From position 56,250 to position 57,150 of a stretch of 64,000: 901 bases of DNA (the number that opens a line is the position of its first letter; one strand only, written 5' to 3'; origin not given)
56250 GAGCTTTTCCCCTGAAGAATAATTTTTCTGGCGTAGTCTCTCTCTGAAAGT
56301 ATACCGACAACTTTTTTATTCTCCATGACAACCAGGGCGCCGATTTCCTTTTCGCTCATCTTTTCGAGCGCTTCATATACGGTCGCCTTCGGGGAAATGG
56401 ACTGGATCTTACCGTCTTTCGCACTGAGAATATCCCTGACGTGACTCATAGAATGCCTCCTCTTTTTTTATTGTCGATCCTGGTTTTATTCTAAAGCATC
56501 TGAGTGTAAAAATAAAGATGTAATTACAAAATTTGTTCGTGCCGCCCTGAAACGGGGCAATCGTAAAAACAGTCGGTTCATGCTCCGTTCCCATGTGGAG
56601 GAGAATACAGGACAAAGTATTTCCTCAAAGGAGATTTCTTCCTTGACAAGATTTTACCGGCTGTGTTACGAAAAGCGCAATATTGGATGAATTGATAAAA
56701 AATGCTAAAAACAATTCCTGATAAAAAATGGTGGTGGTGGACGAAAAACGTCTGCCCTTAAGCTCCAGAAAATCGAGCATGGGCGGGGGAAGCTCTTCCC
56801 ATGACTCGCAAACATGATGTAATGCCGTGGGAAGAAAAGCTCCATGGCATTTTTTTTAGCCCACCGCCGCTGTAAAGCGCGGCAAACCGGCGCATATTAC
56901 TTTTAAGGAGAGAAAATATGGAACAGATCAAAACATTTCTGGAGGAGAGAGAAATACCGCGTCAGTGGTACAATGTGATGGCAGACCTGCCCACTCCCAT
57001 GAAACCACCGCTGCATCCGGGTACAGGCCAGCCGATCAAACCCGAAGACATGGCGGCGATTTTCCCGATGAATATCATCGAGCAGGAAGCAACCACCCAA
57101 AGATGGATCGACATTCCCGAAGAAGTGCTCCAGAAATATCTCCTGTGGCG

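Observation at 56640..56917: Ribosome-mediated Trp attenuator (WWWW leader peptide) controlling a stand-alone trpB2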

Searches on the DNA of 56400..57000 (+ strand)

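Call 4: search_rna_families(source=window, start=56400, end=57000, threshold=evalue, max_evalue=10, show_alignments=3)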
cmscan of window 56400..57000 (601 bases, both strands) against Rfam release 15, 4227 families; matches with E-value up to 10: 6.
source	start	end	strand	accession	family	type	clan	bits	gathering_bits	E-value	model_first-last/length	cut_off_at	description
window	56772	56856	+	RF03034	nrdJ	Gene; sRNA;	-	19.9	40.3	0.33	1-80/80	no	nrdJ RNA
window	56835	56920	+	RF02980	freshwater-2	Cis-reg;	-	18.1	49.9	3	1-84/84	no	freshwater-2 RNA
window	56678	56718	+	RF01726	SAM-II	Cis-reg; riboswitch;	-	14.6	44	6.4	1-60/60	no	SAM-II riboswitch aptamer (SAM-II long loop)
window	56494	56585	-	RF00433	Hsp90_CRE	Cis-reg; thermoregulator;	-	14.4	50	9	1-152/152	no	Hsp90 cis-regulatory element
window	56433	56546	+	RF00114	S15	Cis-reg; leader;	CL00121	14.1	39.5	1.2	1-117/117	no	Ribosomal S15 leader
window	56663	56761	-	RF01906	HOTAIR_3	Gene; lncRNA;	-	12.2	80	4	1-98/98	no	HOTAIR conserved region 3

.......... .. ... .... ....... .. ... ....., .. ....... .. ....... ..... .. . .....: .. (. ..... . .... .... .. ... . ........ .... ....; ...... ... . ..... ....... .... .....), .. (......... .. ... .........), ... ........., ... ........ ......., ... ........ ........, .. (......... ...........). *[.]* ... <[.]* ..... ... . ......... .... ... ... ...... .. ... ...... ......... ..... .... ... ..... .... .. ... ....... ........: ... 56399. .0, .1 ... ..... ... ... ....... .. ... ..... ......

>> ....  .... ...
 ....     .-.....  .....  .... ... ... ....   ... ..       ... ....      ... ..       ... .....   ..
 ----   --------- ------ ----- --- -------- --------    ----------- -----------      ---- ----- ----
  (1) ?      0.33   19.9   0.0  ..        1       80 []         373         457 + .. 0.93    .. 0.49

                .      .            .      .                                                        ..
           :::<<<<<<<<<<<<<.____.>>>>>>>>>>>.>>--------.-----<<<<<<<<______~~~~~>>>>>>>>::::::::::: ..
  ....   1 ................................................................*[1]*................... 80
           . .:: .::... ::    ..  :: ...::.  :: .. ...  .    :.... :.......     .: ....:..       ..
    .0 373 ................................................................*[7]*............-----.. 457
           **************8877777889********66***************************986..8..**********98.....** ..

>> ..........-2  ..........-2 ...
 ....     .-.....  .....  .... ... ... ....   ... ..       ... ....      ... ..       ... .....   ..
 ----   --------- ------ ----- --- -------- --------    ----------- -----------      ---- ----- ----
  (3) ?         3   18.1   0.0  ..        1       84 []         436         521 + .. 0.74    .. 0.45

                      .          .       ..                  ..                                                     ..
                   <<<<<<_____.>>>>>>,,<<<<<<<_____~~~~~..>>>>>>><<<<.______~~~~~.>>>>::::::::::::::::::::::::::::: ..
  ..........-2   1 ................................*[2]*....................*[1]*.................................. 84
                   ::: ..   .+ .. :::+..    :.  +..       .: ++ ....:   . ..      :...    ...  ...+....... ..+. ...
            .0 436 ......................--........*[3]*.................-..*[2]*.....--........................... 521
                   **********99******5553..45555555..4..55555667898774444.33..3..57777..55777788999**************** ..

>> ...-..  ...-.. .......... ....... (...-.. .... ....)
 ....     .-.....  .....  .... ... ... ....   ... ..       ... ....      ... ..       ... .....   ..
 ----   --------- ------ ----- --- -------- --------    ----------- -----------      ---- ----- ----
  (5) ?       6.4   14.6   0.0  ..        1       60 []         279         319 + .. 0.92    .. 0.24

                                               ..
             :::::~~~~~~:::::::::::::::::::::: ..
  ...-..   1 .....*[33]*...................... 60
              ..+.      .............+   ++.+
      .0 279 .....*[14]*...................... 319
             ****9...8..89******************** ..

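Call 29: build_rna_model(alignment_id=A1, structure=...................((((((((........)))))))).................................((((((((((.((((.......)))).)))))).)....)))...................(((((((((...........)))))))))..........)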
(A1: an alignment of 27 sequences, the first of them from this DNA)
Model R1 built from alignment A1 (27 sequences, 176 columns); structure: as given.
model positions 138; base pairs 31; branch points 2; effective number of sequences 3.17; information 0.59 bits per position. Calibrated on 0.2 Mb of random sequence (short: E-values are rough).
structure used (alignment columns):
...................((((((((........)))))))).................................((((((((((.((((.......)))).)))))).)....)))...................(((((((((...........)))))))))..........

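Call 30: search_with_rna_model(model_id=R1, sources=[window, L001, L002, L003, L004, L005, L006, L007, L008, L009, L010, L011, L012, L013, L014, L015, L016, L017, L018, L019, L020, L021, L022, L023, L024, L025, L026, L027, L028, L029, L030, L031, L032, L033, L034, L035, L036, L037, L038, L039, L040, L041, L042, L043, L044, L045, L046, L047, L048, L049, L050, L051, L052, L053, L054, L055, L056, L057, L058, L059, L060, L061, L062, L063, L064, L065, L066, L067, L068, L069, L070, L071, L072, L073, L074, L075, L076, L077, L078, L079], max_evalue=1, make_alignment=true)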
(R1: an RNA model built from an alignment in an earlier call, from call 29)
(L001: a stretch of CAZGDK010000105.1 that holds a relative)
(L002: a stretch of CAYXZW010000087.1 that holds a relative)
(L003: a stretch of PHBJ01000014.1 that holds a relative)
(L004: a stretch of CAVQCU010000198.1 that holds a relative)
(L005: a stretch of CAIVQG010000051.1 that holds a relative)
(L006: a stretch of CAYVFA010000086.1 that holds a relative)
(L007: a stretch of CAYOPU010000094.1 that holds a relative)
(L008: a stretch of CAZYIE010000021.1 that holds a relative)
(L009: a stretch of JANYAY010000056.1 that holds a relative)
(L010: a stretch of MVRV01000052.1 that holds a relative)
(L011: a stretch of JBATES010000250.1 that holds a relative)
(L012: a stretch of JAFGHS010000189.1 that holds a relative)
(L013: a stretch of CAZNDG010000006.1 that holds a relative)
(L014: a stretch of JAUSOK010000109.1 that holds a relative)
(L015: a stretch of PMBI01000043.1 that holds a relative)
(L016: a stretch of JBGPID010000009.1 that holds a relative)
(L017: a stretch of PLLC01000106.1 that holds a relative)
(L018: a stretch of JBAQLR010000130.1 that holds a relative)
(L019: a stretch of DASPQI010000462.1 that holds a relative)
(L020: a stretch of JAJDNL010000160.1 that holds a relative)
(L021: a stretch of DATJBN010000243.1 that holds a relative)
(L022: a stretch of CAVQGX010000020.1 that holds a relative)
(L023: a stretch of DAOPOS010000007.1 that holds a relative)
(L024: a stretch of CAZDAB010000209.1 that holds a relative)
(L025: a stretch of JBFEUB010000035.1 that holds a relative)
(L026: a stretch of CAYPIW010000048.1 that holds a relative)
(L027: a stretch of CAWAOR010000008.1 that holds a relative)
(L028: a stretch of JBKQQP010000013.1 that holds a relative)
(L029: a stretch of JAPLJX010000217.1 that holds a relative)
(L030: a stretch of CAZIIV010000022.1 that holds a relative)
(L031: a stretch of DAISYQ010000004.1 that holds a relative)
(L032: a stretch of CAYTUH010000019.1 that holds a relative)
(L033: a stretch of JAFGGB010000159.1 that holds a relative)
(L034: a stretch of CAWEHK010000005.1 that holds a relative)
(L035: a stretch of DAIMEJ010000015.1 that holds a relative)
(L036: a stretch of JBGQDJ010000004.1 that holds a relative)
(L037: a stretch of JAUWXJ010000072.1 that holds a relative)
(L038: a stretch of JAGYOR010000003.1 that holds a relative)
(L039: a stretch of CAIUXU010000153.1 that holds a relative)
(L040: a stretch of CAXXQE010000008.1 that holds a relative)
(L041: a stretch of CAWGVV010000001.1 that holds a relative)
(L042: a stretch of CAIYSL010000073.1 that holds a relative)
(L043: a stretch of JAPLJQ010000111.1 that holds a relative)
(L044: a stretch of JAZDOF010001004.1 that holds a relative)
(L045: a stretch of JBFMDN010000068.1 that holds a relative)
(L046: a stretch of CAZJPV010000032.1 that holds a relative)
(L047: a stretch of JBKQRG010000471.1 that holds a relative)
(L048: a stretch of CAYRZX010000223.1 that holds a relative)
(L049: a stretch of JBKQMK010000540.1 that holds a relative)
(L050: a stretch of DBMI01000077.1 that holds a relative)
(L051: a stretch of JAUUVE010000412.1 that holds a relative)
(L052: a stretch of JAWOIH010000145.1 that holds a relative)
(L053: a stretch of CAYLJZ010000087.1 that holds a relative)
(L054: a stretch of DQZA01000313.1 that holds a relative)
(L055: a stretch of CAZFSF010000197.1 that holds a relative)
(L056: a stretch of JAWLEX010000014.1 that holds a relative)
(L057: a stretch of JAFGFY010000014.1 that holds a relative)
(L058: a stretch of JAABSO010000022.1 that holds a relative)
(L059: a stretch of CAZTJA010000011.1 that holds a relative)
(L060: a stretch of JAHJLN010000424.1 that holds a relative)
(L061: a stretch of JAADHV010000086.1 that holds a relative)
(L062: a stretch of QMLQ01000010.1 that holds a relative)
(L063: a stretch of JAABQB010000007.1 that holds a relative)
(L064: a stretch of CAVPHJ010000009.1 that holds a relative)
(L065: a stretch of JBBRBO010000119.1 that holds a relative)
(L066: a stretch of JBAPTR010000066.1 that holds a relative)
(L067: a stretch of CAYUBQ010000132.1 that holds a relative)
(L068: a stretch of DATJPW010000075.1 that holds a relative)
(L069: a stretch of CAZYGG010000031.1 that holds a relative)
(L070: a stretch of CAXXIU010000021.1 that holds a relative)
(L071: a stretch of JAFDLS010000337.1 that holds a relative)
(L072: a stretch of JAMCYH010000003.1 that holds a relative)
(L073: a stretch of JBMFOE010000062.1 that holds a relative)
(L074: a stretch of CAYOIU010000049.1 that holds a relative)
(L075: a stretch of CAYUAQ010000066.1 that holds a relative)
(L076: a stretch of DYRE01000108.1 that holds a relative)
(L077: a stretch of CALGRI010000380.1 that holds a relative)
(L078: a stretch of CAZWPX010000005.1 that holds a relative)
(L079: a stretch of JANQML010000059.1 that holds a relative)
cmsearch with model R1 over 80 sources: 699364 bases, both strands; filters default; matches with E-value up to 1: 53.
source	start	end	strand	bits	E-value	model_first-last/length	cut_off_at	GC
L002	495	633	+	122.2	5e-24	1-138/138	no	0.41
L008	3825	3963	+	121.1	8.9e-24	1-138/138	no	0.41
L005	3825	3963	+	120.7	1.1e-23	1-138/138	no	0.4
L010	2661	2800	+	118.5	3.1e-23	1-138/138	no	0.44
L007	3786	3923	+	117.8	4.6e-23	1-138/138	no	0.46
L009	3823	3963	+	117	6.7e-23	1-138/138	no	0.4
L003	3820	3959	+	110.7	1.6e-21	1-138/138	no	0.42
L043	3802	3949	+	108.1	6e-21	1-138/138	no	0.49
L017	3832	3969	+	107.9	6.4e-21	1-138/138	no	0.49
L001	3790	3926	+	104.7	3.3e-20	1-138/138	no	0.46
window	56720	56855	+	104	4.5e-20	1-138/138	no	0.48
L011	3803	3936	+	103.5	6e-20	1-138/138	no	0.44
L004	3718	3852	+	103.3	6.6e-20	1-138/138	no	0.39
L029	180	314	+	99.3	4.7e-19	1-138/138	no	0.53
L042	3808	3948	+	98.7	6.7e-19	1-138/138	no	0.6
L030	3831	3979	+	96.7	1.8e-18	1-138/138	no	0.41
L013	3797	3928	+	95.2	3.8e-18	1-138/138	no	0.49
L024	165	314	+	92.4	1.5e-17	1-138/138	no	0.41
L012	3833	3971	+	92.3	1.6e-17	1-138/138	no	0.51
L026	3830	3979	+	90.7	3.6e-17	1-138/138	no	0.41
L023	3804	3947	+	89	8.5e-17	1-138/138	no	0.62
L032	3777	3926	+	87.3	1.9e-16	1-138/138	no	0.48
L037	3611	3760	+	86.7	2.7e-16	1-138/138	no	0.49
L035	3832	3967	+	83.3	1.5e-15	1-138/138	no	0.57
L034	3815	3965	+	83.1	1.6e-15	1-138/138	no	0.55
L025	3564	3713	+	80.3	6.4e-15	1-138/138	no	0.49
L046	240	376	+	76.8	3.7e-14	1-138/138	no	0.54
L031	3789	3922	+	69.3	1.6e-12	1-138/138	no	0.49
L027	3815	3973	+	55.1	2e-09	1-138/138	no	0.53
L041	3822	3964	+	36.1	2.7e-05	1-138/138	no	0.5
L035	3890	4022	-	28.1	0.0015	1-138/138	no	0.5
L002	597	759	-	27.7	0.0018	1-138/138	no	0.36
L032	3843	3992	-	26.4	0.0034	1-138/138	no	0.44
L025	3679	3803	-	26.1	0.0041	1-138/138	no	0.36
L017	3941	3969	-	21.5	0.04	103-132/138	no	0.45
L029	287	317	-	21.3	0.044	101-132/138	no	0.45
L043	3921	3950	-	19.8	0.095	102-132/138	no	0.5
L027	3937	4091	-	19.6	0.11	1-138/138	no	0.5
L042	3920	3950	-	19.4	0.12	101-132/138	no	0.48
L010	2770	2805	-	19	0.14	98-132/138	no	0.39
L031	3889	4017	-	18.7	0.17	1-138/138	no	0.43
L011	3899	4077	-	18.6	0.17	1-138/138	no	0.4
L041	3927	3990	-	18.4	0.2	1-138/138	no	0.44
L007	5360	5423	+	17.9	0.24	1-138/138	no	0.38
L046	349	385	-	17.9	0.25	94-132/138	no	0.43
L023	3918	3947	-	17.7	0.27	103-132/138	no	0.63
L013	3894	3987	-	17.6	0.29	1-138/138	no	0.47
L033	3810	3942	+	17.5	0.3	1-138/138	no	0.54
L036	6817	6914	+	16.8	0.42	1-138/138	no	0.44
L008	3927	4070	-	16.3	0.54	1-138/138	no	0.34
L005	3927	4052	-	16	0.63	1-138/138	no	0.35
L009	3927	4017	-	15.9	0.69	1-138/138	no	0.3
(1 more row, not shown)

Alignment A2: 53 matches aligned to the model, 390 columns, each read 5' to 3' on its own strand. Consensus structure (alignment columns), stored with it:
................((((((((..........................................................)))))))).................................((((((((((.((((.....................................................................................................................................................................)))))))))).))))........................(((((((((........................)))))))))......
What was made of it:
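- Conservation in genomes: covariance model R1 finds the element directly 5' of trpB2 in 30 of 79 related genome loci and once in the window, at 104 bits (call 30).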

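Call 39: search_with_rna_model(model_id=R1, sources=[L080, L081, L082, L083, L084, L085, L086, L087, L088, L089, L090, L091, L092, L093, L094, L095, L096, L097, L098, L099, L100, L101, L102, L103, L104, L105, L106, L107, L108, L109, L110, L111, L112, L113, L114, L115, L116, L117, L118, L119, L120, L121, L122, L123, L124, L125, L126, L127, L128, L129, L130, L131, L132, L133, L134, L135, L136, L137, L138, L139, L140, L141, L142, L143, L144, L145, L146, L147, L148, L149, L150, L151, L152, L153, L154, L155, L156, L157, L158, L159], max_evalue=0.001, make_alignment=true)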
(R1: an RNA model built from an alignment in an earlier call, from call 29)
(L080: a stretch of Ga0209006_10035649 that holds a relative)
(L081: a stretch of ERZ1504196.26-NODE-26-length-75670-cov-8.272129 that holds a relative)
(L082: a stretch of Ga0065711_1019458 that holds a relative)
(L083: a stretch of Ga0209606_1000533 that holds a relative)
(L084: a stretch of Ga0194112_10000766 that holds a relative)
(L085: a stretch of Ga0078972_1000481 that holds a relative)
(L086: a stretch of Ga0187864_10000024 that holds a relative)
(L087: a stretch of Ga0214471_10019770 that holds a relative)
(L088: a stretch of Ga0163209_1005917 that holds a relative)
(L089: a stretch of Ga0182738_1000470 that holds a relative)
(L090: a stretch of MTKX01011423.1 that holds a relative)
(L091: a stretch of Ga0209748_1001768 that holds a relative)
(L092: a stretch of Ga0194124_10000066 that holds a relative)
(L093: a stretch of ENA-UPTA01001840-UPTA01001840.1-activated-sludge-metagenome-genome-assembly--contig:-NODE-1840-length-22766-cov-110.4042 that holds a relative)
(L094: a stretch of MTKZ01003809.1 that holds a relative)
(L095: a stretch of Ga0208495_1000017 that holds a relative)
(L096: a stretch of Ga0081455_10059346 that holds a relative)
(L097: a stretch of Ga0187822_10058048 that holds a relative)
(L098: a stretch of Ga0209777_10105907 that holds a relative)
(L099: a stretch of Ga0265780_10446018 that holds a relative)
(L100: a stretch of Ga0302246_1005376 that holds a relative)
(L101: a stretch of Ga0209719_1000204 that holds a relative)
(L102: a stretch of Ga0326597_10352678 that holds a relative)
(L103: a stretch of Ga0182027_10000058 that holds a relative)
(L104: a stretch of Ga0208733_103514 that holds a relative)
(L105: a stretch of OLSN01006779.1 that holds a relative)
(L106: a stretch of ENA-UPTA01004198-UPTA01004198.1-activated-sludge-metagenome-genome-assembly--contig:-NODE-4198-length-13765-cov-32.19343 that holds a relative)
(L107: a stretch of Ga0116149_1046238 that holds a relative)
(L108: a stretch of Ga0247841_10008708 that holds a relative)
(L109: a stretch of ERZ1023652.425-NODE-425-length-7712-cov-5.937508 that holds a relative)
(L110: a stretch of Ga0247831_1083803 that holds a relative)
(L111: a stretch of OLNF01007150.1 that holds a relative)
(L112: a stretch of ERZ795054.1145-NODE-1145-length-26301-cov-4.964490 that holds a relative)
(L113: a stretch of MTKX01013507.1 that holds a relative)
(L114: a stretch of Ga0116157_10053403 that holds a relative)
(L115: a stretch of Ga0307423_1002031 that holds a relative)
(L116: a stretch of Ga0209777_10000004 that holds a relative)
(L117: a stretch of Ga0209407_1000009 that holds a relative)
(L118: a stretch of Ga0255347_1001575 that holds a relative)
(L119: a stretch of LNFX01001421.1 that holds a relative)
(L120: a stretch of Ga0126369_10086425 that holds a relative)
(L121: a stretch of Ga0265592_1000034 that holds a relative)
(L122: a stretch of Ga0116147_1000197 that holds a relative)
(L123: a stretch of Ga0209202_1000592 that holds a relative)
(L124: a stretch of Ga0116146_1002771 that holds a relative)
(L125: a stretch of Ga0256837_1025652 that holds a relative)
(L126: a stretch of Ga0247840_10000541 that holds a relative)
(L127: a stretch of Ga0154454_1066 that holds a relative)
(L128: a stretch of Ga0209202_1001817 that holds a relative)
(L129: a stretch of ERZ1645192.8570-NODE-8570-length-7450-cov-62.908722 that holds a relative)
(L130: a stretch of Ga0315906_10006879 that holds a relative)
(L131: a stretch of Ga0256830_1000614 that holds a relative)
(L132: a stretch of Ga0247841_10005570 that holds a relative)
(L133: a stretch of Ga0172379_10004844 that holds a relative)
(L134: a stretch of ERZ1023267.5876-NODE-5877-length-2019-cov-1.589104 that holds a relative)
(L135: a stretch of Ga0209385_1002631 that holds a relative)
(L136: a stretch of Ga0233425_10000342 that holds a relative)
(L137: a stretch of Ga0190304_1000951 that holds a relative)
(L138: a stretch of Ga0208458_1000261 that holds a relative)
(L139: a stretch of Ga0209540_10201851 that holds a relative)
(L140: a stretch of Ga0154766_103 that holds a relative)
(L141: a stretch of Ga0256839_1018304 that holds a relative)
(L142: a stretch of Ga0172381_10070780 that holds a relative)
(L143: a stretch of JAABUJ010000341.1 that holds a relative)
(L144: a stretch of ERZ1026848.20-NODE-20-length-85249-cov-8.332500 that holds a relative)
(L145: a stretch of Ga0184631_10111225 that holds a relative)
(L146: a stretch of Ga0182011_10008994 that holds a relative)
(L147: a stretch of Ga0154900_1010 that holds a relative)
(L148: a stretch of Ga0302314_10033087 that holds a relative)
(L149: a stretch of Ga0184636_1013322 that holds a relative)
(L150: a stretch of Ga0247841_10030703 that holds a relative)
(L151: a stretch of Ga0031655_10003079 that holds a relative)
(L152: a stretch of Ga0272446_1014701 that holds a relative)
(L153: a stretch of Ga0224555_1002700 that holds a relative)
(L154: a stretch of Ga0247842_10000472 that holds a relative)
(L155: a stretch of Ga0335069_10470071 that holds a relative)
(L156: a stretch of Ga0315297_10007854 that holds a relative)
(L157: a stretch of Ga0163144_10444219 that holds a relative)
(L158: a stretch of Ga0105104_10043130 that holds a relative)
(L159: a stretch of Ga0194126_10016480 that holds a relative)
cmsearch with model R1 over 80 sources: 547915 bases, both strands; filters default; matches with E-value up to 0.001: 55.
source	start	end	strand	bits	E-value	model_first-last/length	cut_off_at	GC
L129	826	965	+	116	8.8e-23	1-138/138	no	0.44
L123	10957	11096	+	115.3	1.3e-22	1-138/138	no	0.43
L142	837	975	-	114.8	1.6e-22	1-138/138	no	0.45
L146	659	797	-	114.4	2e-22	1-138/138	no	0.39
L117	6675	6812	+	113.9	2.6e-22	1-138/138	no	0.41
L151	800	932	-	112.3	5.7e-22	1-138/138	no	0.41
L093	5118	5254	-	110.6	1.3e-21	1-138/138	no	0.52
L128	2241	2379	+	110.4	1.5e-21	1-138/138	no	0.44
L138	1857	1993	+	110.3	1.5e-21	1-138/138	no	0.46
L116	3999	4139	+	110.2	1.6e-21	1-138/138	no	0.41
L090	6238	6377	-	109.9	1.9e-21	1-138/138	no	0.51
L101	3422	3561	-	109.9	1.9e-21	1-138/138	no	0.51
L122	2003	2142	-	109.9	1.9e-21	1-138/138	no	0.51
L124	21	160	+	109.9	1.9e-21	1-138/138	no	0.51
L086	5562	5706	+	109.7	2e-21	1-138/138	no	0.43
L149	694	834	-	109.2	2.6e-21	1-138/138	no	0.43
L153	3512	3649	-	109.2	2.7e-21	1-138/138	no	0.42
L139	902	1039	+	108.7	3.3e-21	1-138/138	no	0.51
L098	484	621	-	108.6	3.6e-21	1-138/138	no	0.41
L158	2046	2183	+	108.4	3.9e-21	1-138/138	no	0.46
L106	2450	2588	+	108.2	4.3e-21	1-138/138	no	0.47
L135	3857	3990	+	107.8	5.4e-21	1-138/138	no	0.43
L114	644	782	-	107.2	7.3e-21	1-138/138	no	0.47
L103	8959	9103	-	106.2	1.2e-20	1-138/138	no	0.42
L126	4947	5078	-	105.2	1.9e-20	1-138/138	no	0.47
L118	2026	2163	-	104.8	2.4e-20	1-138/138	no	0.44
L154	151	283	-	103.7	4.2e-20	1-138/138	no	0.48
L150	132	279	+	103.6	4.3e-20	1-138/138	no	0.49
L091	8906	9046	+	103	6e-20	1-138/138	no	0.41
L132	1737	1868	+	102.8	6.6e-20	1-138/138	no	0.51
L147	4780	4920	-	102.7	6.9e-20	1-138/138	no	0.43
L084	208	353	-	102.4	8e-20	1-138/138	no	0.46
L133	211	343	-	101.1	1.5e-19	1-138/138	no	0.5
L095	2915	3057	-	100.7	1.9e-19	1-138/138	no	0.5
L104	614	755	+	100.4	2.1e-19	1-138/138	no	0.54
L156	5069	5206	+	99.8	2.9e-19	1-138/138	no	0.56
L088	3400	3537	+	99.6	3.2e-19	1-138/138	no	0.51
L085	3581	3712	-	98.4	5.9e-19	1-138/138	no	0.46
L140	2390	2531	+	98.1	6.8e-19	1-138/138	no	0.42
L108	639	778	-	98.1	6.9e-19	1-138/138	no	0.35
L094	3493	3635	-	98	7.1e-19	1-138/138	no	0.57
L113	315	457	-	98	7.1e-19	1-138/138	no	0.57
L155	346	483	-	97.9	7.7e-19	1-138/138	no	0.44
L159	216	355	+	96.2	1.8e-18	1-138/138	no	0.54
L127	11113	11250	-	93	8.7e-18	1-138/138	no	0.55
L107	392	525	+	90.3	3.5e-17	1-138/138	no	0.55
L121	7114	7261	-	90.2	3.6e-17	1-138/138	no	0.44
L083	1684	1827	+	89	6.7e-17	1-138/138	no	0.62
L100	4163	4306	+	84.2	7.2e-16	1-138/138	no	0.51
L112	811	953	+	80.3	5e-15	1-138/138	no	0.51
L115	6055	6203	+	79.8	6.7e-15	1-138/138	no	0.5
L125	52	181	+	67.9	2.5e-12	1-138/138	no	0.6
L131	5009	5144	-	47.2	8.3e-08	1-138/138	no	0.67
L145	745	929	-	44.1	3.8e-07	1-138/138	no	0.48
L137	7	130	+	39.8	3.3e-06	9-138/138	no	0.67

Alignment A3: 55 matches aligned to the model, 240 columns, each read 5' to 3' on its own strand. Consensus structure (alignment columns), stored with it:
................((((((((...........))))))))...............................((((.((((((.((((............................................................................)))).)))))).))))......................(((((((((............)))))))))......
